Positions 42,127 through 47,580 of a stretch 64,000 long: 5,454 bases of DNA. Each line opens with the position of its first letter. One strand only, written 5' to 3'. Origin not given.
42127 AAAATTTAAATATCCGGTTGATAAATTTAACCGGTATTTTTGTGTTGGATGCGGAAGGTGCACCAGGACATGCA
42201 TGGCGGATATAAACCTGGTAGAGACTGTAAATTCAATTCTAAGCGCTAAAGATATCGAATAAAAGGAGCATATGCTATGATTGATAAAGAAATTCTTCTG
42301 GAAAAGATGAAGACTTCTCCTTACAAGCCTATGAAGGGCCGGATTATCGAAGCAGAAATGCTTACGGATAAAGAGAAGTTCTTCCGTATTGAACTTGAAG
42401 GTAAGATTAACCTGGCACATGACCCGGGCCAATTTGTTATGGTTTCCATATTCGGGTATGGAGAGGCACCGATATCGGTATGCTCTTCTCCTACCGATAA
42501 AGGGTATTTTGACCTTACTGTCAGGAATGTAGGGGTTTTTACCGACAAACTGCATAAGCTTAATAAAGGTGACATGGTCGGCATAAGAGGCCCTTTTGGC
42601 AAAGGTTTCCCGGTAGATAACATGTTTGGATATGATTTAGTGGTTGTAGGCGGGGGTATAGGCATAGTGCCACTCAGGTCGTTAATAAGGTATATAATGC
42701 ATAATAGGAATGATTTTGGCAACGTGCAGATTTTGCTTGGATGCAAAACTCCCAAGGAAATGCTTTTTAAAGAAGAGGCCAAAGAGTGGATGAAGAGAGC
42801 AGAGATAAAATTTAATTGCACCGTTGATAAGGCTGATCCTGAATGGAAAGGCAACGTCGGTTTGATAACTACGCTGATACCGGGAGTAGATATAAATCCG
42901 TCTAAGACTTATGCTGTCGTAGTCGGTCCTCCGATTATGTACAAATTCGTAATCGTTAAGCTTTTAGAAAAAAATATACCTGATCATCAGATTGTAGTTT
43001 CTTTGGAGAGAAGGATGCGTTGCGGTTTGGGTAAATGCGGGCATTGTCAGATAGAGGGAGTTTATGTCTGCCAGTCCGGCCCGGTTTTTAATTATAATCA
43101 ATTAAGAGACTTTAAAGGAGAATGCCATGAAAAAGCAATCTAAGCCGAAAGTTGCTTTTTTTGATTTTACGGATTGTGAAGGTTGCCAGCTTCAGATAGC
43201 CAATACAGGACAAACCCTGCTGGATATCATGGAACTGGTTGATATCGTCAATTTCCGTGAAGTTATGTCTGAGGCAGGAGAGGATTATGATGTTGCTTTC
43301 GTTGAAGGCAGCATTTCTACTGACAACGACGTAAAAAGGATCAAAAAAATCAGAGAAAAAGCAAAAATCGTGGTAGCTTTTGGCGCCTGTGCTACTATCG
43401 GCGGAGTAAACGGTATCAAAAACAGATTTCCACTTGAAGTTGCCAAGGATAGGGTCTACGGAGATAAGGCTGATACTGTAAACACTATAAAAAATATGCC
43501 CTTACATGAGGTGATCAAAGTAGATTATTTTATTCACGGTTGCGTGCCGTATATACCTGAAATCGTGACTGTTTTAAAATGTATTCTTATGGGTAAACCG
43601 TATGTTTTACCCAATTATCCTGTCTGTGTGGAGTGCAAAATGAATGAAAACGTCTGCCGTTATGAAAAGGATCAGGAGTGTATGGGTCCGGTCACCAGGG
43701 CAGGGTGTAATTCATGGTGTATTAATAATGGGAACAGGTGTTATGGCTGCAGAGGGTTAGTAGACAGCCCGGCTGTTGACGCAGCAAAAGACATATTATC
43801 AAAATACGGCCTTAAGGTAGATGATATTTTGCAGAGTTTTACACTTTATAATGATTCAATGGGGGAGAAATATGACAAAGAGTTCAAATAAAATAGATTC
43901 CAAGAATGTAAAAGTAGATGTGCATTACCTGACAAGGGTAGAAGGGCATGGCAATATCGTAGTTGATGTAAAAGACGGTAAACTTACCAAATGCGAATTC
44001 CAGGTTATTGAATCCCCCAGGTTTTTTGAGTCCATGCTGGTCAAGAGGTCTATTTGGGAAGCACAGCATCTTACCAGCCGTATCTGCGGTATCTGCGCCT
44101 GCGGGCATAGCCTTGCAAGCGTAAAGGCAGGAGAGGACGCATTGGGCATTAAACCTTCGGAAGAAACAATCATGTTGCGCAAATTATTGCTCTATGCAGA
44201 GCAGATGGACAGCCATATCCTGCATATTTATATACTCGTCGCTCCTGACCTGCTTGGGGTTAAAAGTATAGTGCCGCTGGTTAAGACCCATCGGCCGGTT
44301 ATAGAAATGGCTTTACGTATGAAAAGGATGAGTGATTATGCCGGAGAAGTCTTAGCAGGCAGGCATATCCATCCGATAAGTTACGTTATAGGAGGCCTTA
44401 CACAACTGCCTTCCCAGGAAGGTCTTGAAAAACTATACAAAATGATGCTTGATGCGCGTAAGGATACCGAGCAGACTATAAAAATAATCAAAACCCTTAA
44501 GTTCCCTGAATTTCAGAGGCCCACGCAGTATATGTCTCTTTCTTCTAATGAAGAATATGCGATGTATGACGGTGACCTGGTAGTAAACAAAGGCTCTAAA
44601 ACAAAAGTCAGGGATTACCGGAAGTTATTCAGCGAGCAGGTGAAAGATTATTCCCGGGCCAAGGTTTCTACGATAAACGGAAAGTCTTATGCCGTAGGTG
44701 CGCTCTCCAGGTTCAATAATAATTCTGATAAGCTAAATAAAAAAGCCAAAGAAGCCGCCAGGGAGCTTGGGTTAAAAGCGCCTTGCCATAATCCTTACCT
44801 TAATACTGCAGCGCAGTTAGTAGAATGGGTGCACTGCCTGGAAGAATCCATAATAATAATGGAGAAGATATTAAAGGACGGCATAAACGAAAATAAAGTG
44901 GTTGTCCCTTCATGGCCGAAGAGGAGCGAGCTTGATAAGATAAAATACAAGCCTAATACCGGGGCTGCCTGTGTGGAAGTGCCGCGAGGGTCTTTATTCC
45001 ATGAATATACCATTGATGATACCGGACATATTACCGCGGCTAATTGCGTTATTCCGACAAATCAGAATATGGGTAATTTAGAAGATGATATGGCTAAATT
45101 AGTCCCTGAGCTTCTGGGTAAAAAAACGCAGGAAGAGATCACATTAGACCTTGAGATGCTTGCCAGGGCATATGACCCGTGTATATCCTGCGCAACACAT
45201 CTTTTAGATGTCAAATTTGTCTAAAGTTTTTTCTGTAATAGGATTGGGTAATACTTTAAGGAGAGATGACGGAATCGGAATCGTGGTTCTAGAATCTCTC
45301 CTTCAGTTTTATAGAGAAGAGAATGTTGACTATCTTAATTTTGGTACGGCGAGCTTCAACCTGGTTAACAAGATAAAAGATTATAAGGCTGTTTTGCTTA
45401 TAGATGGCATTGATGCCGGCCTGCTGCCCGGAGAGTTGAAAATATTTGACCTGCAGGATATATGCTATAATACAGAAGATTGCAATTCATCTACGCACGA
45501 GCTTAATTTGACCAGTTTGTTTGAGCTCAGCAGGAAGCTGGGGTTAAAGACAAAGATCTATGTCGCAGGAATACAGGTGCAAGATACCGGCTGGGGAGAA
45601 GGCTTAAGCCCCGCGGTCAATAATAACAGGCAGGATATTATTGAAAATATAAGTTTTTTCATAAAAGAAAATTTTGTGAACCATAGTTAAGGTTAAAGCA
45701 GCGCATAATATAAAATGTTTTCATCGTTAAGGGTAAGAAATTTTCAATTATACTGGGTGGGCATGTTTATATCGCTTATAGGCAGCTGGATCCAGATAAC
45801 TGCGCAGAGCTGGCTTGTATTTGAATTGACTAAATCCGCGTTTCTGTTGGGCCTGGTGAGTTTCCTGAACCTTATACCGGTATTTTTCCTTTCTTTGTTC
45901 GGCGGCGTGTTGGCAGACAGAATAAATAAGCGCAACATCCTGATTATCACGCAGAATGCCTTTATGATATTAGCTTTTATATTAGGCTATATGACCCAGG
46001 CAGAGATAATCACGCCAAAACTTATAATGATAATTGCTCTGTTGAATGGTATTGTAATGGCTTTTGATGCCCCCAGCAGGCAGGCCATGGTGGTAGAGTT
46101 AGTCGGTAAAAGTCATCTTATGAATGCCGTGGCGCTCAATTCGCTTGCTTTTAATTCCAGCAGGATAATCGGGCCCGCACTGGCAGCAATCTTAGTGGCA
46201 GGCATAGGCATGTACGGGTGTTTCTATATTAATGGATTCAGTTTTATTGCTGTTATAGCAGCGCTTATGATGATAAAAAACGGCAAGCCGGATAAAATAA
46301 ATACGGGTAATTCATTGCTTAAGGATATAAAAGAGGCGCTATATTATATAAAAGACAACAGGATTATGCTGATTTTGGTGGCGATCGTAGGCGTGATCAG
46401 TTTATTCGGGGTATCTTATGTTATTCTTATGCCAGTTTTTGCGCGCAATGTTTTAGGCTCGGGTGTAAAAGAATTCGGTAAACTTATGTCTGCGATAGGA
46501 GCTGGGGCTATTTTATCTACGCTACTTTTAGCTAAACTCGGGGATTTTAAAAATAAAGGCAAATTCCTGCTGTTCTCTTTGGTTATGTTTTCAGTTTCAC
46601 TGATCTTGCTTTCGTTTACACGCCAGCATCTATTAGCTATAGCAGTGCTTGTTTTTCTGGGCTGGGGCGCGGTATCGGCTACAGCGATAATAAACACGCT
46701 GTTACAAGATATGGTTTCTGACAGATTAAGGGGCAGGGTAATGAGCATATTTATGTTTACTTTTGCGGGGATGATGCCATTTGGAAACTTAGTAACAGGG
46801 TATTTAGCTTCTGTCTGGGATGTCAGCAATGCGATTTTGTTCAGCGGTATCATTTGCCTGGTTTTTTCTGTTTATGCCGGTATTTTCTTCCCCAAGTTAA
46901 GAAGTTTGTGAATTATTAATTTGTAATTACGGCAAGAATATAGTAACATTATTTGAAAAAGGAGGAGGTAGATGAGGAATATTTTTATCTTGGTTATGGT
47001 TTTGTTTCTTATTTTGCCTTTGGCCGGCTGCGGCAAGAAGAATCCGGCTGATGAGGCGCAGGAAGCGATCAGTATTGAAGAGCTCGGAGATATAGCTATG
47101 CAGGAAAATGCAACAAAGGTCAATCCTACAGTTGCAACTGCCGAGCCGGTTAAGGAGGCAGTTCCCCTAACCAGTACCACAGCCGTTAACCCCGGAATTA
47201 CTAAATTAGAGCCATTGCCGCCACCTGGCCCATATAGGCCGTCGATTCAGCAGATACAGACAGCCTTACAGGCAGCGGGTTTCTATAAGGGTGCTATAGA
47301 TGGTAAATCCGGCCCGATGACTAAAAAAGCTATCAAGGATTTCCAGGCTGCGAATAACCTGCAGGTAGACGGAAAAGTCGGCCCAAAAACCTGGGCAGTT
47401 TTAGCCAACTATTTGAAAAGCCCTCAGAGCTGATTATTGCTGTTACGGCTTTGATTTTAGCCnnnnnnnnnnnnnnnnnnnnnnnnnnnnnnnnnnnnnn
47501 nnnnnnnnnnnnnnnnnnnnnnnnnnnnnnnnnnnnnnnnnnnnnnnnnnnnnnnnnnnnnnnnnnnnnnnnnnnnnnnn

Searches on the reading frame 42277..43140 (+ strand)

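Call 44: search_protein_families(library=pfam, proteins=[window:42277-43140:+], max_evalue=0.0001)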
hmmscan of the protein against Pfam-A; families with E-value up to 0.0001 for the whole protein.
window:42277-43140:+ (288 aa): 3 families
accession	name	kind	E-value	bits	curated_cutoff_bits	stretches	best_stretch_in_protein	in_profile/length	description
PF00175.26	NAD_binding_1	-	1.7e-14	54.9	22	1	124-225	2-107/109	Oxidoreductase NAD-binding domain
PF10418.14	DHODB_Fe-S_bind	-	7.3e-11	42.1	23.9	1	244-276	1-40/41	Iron-sulfur cluster binding domain of dihydroorotate dehydrogenase B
PF00970.30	FAD_binding_6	-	7.3e-09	36.3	21.1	1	22-109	3-96/99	Oxidoreductase FAD-binding domain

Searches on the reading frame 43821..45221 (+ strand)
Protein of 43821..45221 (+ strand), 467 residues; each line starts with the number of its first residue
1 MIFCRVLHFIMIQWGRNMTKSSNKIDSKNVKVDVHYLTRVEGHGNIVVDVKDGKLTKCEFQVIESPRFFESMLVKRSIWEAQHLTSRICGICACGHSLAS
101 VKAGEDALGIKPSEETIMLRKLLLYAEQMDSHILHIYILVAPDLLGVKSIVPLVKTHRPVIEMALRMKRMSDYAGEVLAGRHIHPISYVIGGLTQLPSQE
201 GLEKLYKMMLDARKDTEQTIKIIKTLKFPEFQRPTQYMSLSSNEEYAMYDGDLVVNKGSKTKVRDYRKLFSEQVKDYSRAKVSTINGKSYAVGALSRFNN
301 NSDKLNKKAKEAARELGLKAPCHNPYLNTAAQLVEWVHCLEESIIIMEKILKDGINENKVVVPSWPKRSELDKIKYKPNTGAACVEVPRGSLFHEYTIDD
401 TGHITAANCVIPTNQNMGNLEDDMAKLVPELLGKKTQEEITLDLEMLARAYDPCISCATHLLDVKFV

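Call 44: search_protein_families(library=pfam, proteins=[window:43821-45221:+], max_evalue=0.0001)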
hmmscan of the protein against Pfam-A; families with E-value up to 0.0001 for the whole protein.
window:43821-45221:+ (467 aa): 1 family
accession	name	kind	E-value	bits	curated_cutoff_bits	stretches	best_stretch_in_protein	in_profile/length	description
PF00374.24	NiFeSe_Hases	-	7.4e-36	124.6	25.8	2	67-151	1-85/508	Nickel-dependent hydrogenase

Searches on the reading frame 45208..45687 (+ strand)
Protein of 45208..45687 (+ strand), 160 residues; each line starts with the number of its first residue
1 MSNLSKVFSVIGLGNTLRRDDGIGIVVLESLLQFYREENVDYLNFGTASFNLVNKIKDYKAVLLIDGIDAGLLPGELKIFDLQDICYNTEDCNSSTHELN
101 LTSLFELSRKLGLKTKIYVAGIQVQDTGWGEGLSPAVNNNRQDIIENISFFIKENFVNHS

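Call 44: search_protein_families(library=pfam, proteins=[window:45208-45687:+], max_evalue=0.0001)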
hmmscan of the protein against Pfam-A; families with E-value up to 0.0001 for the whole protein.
window:45208-45687:+ (160 aa): 1 family
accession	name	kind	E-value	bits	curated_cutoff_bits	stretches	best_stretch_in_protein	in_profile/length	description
PF01750.23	HycI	-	7.6e-18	65.1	23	1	27-148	3-127/130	Hydrogenase maturation protease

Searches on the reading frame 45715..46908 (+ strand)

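Call 44: search_protein_families(library=pfam, proteins=[window:45715-46908:+], max_evalue=0.0001)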
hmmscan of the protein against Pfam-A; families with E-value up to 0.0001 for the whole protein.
window:45715-46908:+ (398 aa): 2 families
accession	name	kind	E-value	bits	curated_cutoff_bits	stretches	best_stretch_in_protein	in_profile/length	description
PF05977.19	MFS_3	-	3.5e-67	227.5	27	1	2-390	4-391/524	Transmembrane secretion effector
PF07690.21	MFS_1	-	8.7e-51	173.3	33.4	2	14-349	2-338/347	Major Facilitator Superfamily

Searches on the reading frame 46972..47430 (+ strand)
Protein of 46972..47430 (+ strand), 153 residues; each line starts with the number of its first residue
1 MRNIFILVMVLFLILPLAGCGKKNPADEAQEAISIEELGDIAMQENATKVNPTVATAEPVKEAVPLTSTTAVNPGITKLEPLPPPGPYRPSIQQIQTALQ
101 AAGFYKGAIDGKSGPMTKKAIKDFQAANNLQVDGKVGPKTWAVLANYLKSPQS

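Call 44: search_protein_families(library=pfam, proteins=[window:46972-47430:+], max_evalue=0.0001)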
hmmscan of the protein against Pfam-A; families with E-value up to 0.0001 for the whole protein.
window:46972-47430:+ (153 aa): 2 families
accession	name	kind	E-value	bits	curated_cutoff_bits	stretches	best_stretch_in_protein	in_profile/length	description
PF01471.23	PG_binding_1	-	5.3e-21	75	23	1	90-144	3-57/57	Putative peptidoglycan binding domain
PF08823.16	PG_binding_2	-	1.2e-05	25.9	21.1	1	92-144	18-70/74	Putative peptidoglycan binding domain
